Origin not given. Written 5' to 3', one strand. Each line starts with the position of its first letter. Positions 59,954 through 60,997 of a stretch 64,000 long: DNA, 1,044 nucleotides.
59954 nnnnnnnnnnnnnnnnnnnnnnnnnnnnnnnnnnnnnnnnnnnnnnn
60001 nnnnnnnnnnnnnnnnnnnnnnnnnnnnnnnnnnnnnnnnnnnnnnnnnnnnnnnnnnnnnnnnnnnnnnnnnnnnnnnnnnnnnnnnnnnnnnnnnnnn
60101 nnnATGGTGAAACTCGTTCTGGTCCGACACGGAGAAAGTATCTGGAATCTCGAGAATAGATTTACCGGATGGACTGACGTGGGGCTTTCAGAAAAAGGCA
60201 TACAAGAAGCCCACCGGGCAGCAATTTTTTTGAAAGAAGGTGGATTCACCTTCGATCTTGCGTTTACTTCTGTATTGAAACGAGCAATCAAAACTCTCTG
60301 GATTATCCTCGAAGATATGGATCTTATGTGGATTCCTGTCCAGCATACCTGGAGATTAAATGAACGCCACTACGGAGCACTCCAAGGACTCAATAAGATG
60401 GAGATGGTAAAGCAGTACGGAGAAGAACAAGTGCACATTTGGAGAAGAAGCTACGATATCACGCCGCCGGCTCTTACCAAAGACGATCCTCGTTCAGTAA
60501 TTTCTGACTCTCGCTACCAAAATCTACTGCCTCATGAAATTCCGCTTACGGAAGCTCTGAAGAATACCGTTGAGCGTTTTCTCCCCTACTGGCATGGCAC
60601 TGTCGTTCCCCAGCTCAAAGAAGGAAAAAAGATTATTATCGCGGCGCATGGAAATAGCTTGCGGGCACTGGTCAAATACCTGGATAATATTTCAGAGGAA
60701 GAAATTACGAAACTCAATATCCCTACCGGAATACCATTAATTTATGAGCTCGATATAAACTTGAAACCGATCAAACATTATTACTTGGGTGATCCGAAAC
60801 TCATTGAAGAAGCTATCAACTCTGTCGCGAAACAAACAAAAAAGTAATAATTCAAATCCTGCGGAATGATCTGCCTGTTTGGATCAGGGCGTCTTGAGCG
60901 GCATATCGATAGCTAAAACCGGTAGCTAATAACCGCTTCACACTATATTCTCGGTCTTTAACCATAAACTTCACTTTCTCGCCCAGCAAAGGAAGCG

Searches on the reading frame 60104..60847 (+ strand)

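Call 57: search_protein_families(library=pfam, proteins=[window:60104-60847:+], max_evalue=0.001)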
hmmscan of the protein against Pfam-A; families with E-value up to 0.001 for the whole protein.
window:60104-60847:+ (247 aa): 1 family
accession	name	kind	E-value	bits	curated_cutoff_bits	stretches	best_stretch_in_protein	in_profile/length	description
PF00300.27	His_Phos_1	-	5.3e-34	118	21.7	1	4-208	1-173/194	Histidine phosphatase superfamily (branch 1)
